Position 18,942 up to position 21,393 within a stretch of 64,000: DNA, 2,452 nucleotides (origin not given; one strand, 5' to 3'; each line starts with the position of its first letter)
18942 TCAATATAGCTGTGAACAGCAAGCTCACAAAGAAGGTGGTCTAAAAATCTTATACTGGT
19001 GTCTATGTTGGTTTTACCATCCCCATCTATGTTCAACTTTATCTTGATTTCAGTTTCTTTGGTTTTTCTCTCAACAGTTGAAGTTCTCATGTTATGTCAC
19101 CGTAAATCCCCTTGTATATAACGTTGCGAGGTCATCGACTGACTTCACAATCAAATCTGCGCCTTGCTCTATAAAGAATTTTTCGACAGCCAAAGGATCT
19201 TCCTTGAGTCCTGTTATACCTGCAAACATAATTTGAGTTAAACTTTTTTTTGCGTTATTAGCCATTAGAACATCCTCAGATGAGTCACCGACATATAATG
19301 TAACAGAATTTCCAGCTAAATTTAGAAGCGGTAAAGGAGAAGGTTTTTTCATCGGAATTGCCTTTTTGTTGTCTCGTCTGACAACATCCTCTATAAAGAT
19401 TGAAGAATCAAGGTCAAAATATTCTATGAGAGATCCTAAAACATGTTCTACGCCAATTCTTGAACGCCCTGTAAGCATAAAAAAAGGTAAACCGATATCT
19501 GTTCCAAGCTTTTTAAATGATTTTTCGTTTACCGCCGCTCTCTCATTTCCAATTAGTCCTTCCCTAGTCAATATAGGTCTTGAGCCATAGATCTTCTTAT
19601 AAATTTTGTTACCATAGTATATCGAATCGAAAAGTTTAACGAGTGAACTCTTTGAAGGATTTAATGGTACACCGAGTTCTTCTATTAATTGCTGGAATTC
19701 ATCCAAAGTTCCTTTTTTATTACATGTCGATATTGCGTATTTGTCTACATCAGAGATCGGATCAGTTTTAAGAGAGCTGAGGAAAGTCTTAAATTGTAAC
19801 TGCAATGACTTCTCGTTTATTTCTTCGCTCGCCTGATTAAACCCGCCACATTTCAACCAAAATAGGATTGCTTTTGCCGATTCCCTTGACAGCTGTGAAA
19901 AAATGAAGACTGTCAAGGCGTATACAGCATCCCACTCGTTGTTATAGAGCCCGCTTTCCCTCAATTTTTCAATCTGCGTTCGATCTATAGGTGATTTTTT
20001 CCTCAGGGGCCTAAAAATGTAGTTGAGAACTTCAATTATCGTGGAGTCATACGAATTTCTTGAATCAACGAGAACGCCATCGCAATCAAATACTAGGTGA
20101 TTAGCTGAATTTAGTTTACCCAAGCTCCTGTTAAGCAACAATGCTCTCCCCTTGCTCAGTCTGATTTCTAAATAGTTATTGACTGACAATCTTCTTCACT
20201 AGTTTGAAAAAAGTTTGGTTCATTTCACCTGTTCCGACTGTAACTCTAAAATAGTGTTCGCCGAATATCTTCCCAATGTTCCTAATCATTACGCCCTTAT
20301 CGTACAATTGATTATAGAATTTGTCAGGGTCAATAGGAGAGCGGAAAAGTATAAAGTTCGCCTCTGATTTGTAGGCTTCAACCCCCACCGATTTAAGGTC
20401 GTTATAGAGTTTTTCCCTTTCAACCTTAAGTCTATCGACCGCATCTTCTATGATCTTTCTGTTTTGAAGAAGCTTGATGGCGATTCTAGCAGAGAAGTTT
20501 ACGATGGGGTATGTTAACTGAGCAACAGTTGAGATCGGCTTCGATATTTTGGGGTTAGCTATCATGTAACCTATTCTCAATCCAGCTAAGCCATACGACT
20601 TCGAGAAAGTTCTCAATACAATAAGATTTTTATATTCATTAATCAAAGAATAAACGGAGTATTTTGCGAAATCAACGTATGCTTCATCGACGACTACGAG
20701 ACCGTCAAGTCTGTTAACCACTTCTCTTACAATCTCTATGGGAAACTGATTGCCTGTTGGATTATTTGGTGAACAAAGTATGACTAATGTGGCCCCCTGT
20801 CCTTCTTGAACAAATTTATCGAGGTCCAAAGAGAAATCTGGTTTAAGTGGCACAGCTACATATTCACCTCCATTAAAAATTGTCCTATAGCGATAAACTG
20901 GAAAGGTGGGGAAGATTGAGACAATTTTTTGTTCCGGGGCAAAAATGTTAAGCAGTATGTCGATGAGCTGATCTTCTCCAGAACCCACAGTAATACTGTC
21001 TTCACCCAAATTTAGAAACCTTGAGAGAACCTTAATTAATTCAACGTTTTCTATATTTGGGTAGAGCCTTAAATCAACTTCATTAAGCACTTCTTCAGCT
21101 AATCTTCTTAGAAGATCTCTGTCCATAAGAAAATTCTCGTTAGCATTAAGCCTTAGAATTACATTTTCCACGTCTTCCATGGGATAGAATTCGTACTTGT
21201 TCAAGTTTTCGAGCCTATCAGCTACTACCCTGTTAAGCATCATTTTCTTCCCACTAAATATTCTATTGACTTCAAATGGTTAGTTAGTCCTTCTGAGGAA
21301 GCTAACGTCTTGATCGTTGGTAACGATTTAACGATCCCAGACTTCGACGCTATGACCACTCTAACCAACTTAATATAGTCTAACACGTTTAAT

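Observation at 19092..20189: HAD-superfamily phosphatase embedded in the his operon: candidate missing histidinol-phosphate phosphatase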

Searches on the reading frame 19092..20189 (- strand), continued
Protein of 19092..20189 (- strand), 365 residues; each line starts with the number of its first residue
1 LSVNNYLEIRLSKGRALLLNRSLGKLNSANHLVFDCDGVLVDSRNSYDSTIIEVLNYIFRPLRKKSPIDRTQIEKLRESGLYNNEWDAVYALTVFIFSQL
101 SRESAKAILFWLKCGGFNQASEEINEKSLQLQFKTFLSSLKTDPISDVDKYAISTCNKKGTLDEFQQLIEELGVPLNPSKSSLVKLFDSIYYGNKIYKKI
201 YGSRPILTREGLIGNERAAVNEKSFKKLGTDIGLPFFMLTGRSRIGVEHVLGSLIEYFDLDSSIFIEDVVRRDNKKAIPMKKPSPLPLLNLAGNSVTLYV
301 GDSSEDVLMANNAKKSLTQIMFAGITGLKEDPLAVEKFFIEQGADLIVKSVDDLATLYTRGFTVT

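Call 40: fold_search(model_id=the predicted structure, library=pdb)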
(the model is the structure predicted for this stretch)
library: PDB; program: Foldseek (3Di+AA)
matches with E <= 10: 403; with E <= 0.001: 25
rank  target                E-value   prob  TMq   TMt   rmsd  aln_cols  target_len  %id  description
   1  1qyi                  4.0e-10  1.00  0.62  0.60   5.5       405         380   17  X-RAY STRUCTURE OF Q8NW41 NORTHEAST STRUCTURAL GENOMICS CONSORTIUM TARGET ZR25. (released 2003-12-02)
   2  6iah                  5.1e-08  1.00  0.50  0.74   5.5       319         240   18  Phosphatase Tt82 from Thermococcus thioreducens (released 2019-08-14)
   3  2hi0_A                3.9e-05  1.00  0.37  0.52  10.9       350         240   13  Crystal structure of putative phosphoglycolate phosphatase (YP_619066.1) from Lactobacillus delbrueckii subsp. bulgari (released 2006-08-15)
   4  2hdo                  5.9e-05  1.00  0.33  0.57  11.4       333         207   14  Crystal structure of putative phosphoglycolate phosphatase (np_784602.1) from Lactobacillus plantarum at 1.50 A resoluti (released 2006-08-15)
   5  2hsz_A                8.5e-05  1.00  0.39  0.59   9.3       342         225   15  Crystal structure of a predicted phosphoglycolate phosphatase (hs_0176) from haemophilus somnus 129pt at 1.90 A resolu (released 2006-08-15)
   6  3s6j_E                1.3e-04  1.00  0.36  0.56   9.8       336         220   13  The crystal structure of a hydrolase from Pseudomonas syringae (released 2011-07-13)
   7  3qyp_B                2.1e-04  1.00  0.38  0.58  12.6       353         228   13  Crystal structure of pyrophosphatase from bacteroides thetaiotaomicron, glu47asn mutant complexed with calcium and pho (released 2011-04-13)
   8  3qu4_B                2.9e-04  1.00  0.36  0.56  12.7       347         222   12  Crystal structure of pyrophosphatase from bacteroides thetaiotaomicron, asp13ala mutant (released 2011-04-27)
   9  3qu4_E                3.2e-04  1.00  0.37  0.56  12.5       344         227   12  Crystal structure of pyrophosphatase from bacteroides thetaiotaomicron, asp13ala mutant (released 2011-04-27)
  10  3qu9                  4.4e-04  1.00  0.39  0.59  10.6       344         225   13  Crystal structure of pyrophosphatase from bacteroides thetaiotaomicron, asp13asn mutant complexed with magnesium and tar (released 2011-04-27)
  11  6w04                  4.6e-04  1.00  0.39  0.60   9.2       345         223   14  Crystal structure of HAD hydrolase, family IA, variant 3 from Entamoeba histolytica HM-1:IMSS (released 2020-03-18)
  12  3dv9                  4.6e-04  1.00  0.34  0.49  12.4       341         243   12  Putative beta-phosphoglucomutase from Bacteroides vulgatus. (released 2008-08-05)
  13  3qu4_D                4.8e-04  1.00  0.36  0.55  12.8       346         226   12  Crystal structure of pyrophosphatase from bacteroides thetaiotaomicron, asp13ala mutant (released 2011-04-27)
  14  3qxg_A                5.3e-04  1.00  0.36  0.57  12.8       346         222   12  Crystal structure of pyrophosphatase from bacteroides thetaiotaomicron complexed with calcium, a closed cap conformati (released 2011-04-27)
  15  3quq                  5.3e-04  1.00  0.35  0.53  13.2       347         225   13  Crystal structure of pyrophosphatase from bacteroides thetaiotaomicron, an open cap conformation (released 2011-04-13)
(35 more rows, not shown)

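Call 45: find_encoding_contigs(protein=P0004, flank=7000, max_places=1)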
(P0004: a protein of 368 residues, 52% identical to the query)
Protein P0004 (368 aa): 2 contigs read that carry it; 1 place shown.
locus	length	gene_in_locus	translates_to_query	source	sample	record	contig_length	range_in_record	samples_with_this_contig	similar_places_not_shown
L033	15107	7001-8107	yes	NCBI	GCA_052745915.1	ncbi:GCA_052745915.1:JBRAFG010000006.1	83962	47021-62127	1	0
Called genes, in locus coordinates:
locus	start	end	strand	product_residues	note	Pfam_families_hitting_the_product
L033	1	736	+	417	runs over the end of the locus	PF00330:Aconitase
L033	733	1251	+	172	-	PF00694:Aconitase_C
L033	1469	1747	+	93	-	-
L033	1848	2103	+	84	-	-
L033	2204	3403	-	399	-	PF01053:Cys_Met_Meta_PP, PF01212:Beta_elim_lyase (faint)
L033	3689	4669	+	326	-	PF01634:HisG, PF08029:HisG_C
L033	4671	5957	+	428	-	PF00815:Histidinol_dh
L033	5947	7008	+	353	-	PF00155:Aminotran_1_2, PF04864:Alliinase_C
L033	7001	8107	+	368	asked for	PF00702:Hydrolase (faint)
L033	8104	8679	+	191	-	PF00475:IGPD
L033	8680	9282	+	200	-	PF00117:GATase, PF07685:GATase_3, PF01174:SNO (faint)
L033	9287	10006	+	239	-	PF00977:His_biosynth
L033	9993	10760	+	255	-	PF00977:His_biosynth, PF05690:ThiG (faint), PF03060:NMO (faint)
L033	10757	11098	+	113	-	PF01502:PRA-CH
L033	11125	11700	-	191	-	PF00857:Isochorismatase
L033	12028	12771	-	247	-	PF03737:RraA-like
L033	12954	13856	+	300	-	PF02463:SMC_N (weak), PF00005:ABC_tran, PF13304:AAA_21 (weak)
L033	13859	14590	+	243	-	PF01061:ABC2_membrane (weak), PF12698:ABC2_membrane_3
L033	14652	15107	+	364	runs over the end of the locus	PF00291:PALP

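Call 46: find_encoding_contigs(protein=P0013, flank=7000, max_places=1)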
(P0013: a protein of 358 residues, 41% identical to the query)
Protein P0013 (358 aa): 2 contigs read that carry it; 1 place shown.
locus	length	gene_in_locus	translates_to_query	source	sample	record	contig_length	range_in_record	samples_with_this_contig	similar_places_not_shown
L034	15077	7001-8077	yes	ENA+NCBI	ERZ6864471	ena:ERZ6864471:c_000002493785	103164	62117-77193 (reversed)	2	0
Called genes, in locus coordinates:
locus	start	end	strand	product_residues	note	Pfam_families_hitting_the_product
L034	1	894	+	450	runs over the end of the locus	PF00682:HMGL-like, PF22617:HCS_D2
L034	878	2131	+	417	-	PF00330:Aconitase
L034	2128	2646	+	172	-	PF00694:Aconitase_C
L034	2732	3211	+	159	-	PF02915:Rubrerythrin (weak)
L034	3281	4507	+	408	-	PF01053:Cys_Met_Meta_PP, PF01212:Beta_elim_lyase (weak)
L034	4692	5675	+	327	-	PF01634:HisG, PF08029:HisG_C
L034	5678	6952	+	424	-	PF00815:Histidinol_dh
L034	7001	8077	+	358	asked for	PF00702:Hydrolase, PF13419:HAD_2 (faint)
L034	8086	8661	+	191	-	PF00475:IGPD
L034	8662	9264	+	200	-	PF00117:GATase, PF07685:GATase_3 (weak), PF01174:SNO (faint)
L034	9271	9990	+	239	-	PF00977:His_biosynth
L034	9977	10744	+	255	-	PF00977:His_biosynth, PF01207:Dus (faint), PF05690:ThiG (faint), PF03060:NMO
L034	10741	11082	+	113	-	PF01502:PRA-CH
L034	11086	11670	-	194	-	PF04252:SFM1-like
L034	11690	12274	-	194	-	PF00857:Isochorismatase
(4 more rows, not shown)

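Call 47: find_encoding_contigs(protein=P0007, flank=7000, max_places=1)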
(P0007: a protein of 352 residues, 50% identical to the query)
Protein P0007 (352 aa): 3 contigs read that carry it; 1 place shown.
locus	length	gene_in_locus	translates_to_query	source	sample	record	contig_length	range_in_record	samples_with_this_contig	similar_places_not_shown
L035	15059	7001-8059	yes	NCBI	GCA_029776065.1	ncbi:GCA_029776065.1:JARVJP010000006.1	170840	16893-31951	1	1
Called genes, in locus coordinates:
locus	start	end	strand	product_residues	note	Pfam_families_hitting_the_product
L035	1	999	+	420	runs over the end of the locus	PF00330:Aconitase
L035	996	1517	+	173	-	PF00694:Aconitase_C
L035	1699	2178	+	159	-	-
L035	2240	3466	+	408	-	PF01053:Cys_Met_Meta_PP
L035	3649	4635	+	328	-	PF01634:HisG, PF08029:HisG_C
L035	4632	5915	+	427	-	PF00815:Histidinol_dh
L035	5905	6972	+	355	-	PF00155:Aminotran_1_2, PF04864:Alliinase_C (weak)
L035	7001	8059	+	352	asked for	PF00702:Hydrolase (faint), PF13419:HAD_2 (faint)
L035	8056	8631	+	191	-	PF00475:IGPD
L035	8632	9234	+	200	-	PF00117:GATase, PF07685:GATase_3 (weak)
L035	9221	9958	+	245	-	PF00977:His_biosynth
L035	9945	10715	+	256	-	PF00977:His_biosynth, PF05690:ThiG (faint), PF01207:Dus (faint), PF02581:TMP-TENI (faint), PF03060:NMO (faint), PF01180:DHO_dh (faint)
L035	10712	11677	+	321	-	PF01502:PRA-CH, PF00156:Pribosyltran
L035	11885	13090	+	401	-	PF04282:DUF438, PF01814:Hemerythrin, PF08448:PAS_4 (weak), PF13596:PAS_10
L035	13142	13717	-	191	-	PF00857:Isochorismatase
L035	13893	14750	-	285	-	PF01937:ARMT1-like_dom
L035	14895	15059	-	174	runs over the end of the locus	PF02915:Rubrerythrin (faint)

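Call 50: search_solved_structures(query=A1, max_evalue=0.01, show_alignments=2)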
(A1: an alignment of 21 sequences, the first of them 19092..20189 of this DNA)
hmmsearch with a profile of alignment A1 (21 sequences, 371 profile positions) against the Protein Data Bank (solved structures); distinct sequences matched with E-value up to 0.01: 12.
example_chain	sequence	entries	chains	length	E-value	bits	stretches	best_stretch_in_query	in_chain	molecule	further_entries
6iah_A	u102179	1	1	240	6.2e-20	74.7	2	31-109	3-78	Hydrolase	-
1qyi_A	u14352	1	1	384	3.1e-11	46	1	29-365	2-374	hypothetical protein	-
4rn3_A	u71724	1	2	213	5.4e-06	28.8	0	283-319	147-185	HAD superfamily hydrolase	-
2hdo_A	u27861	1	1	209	1.6e-05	27.2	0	283-320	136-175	Phosphoglycolate phosphatase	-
2fdr_A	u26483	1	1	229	0.00052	22.3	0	28-42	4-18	conserved hypothetical protein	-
1te2_A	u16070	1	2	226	0.0011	21.2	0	26-62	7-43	2-deoxyglucose-6-P phosphatase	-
2nyv_A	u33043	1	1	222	0.0014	20.9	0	284-322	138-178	Phosphoglycolate phosphatase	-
2yy6_A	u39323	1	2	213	0.0016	20.6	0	284-322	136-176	phosphoglycolate phosphatase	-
4bkm_A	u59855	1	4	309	0.0038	19.4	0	23-40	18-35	PYRIDOXAL PHOSPHATE PHOSPHATASE, PHOSPHOGLYCOLATE PHOSPHATASE, PYRIDOXAL PHOSPHATE PHOSPHA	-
5gyn_A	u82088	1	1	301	0.0048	19.1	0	24-41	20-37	Pyridoxal phosphate phosphatase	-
1f5s_A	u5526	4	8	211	0.0092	18.1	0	282-320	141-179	PHOSPHOSERINE PHOSPHATASE (PSP) | Phosphoserine Phosphatase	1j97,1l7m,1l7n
2oyc_A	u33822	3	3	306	0.0093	18.1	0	24-41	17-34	Pyridoxal phosphate phosphatase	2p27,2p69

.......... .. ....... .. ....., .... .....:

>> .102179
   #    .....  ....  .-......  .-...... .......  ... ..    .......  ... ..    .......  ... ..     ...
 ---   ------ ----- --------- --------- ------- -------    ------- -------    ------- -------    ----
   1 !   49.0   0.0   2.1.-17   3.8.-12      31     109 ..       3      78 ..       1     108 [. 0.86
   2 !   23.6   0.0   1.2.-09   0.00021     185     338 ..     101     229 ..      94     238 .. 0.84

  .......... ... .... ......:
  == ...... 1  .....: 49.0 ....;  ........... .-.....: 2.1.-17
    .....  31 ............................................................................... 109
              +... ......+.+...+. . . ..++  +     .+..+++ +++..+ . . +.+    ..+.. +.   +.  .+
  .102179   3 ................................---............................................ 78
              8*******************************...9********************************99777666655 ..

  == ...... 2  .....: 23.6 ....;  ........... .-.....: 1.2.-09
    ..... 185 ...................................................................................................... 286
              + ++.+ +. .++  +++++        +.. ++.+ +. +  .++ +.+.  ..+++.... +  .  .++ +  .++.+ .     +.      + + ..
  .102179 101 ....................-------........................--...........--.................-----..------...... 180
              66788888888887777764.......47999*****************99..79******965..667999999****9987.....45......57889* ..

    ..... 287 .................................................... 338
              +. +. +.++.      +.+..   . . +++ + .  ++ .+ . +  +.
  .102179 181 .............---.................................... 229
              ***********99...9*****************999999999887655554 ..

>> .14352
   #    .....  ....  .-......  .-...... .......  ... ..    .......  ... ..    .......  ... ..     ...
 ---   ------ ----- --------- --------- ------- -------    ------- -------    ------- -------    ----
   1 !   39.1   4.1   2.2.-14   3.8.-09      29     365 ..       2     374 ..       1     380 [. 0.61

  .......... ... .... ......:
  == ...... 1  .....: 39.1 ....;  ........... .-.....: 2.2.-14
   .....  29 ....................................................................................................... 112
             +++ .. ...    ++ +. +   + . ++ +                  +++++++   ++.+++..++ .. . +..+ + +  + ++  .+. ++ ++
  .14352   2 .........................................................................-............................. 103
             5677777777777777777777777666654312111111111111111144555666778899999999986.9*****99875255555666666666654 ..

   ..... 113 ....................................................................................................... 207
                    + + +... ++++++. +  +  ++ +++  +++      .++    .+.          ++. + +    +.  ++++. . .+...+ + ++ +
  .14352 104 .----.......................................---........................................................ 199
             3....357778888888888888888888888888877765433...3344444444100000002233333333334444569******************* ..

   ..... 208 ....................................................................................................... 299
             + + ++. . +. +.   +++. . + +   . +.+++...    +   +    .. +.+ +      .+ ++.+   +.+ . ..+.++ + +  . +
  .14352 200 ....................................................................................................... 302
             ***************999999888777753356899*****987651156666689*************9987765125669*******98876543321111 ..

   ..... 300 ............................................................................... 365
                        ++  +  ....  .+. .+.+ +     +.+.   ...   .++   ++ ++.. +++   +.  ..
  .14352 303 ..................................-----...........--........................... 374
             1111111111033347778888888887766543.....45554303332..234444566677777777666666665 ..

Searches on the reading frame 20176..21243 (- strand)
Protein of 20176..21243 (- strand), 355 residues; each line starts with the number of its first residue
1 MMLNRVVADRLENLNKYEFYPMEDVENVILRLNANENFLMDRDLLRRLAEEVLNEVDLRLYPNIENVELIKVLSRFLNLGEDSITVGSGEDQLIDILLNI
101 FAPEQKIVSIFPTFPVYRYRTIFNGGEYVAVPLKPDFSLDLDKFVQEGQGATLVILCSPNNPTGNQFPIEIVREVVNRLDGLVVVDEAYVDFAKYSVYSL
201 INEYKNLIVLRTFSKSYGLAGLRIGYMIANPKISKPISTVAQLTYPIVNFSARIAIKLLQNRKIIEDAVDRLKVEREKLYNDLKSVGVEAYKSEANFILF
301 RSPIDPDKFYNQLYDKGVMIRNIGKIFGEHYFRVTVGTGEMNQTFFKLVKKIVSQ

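Call 3: search_protein_families(library=pfam, proteins=[window:20176-21243:-], max_evalue=0.01)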
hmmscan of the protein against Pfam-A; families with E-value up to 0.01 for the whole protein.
window:20176-21243:- (355 aa): 2 families
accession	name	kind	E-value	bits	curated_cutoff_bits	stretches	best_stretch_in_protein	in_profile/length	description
PF00155.27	Aminotran_1_2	-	1.1e-46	160.1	19.7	1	29-343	3-355/361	Aminotransferase class I and II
PF04864.19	Alliinase_C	-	8.8e-09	35.2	22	1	83-234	68-214/363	Allinase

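Call 4: search_protein_families(library=ncbifam, proteins=[window:20176-21243:-], max_evalue=0.01)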
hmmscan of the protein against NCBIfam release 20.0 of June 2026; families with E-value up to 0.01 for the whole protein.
window:20176-21243:- (355 aa): 67 families (the best 25 are shown)
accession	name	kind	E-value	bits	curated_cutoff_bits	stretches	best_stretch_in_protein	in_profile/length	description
TIGR01141.1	hisC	equivalog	2.7e-87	292.9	276.55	1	10-352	3-349/349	histidinol-phosphate transaminase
NF002877.0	PRK03317.1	equivalog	2.4e-63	214.2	409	1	27-353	31-367/374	histidinol-phosphate transaminase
NF002878.0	PRK03321.1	subfamily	2.3e-53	181.2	374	1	29-353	24-349/352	histidinol-phosphate transaminase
TIGR01140.1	L_thr_O3P_dcar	equivalog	5.9e-52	176.8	290.55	1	56-347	40-328/331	threonine-phosphate decarboxylase CobD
NF003496.0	PRK05166.1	equivalog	1.1e-47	162.6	540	1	28-353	37-370/373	histidinol-phosphate transaminase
NF002726.0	PRK02610.1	equivalog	4.7e-47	160.7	391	1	10-354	8-370/374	histidinol-phosphate transaminase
NF006580.0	PRK09105.1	subfamily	3.3e-43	147.9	444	1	29-353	48-371/375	pyridoxal phosphate-dependent aminotransferase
NF006014.0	PRK08153.1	equivalog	2.3e-37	128.8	510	1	29-349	35-360/370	pyridoxal phosphate-dependent aminotransferase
NF051461.1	pyoverd_PtaA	equivalog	4.2e-33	114.5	500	1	61-347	66-354/359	pyoverdine biosynthesis transaminase PtaA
NF041364.1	GntC_guanitoxin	equivalog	6.1e-33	114.2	415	1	82-340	61-343/356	guanitoxin biosynthesis PLP-dependent (S)-gamma-hydroxy-L-arginine cyclodehydratase GntC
NF005915.1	PRK07908.1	equivalog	8e-31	107.6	360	1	56-347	39-329/332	Rv2231c family histidinol phosphate aminotransferase CobC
NF005021.0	PRK06425.1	equivalog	9.6e-28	97.2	353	1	29-353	18-331/335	histidinol-phosphate aminotransferase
NF053748.1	bifunc_CobBC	exception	2.7e-27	95.5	950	1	48-346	501-793/797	bifunctional hydrogenobyrinic acid a,c-diamide synthase/histidinol phosphate aminotransferase CobBC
NF005305.0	PRK06836.1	equivalog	1.1e-24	87.4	376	1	83-335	100-372/396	pyridoxal phosphate-dependent aminotransferase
NF006225.0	PRK08354.1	equivalog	2.4e-24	86.3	288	1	84-352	63-315/318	putative aminotransferase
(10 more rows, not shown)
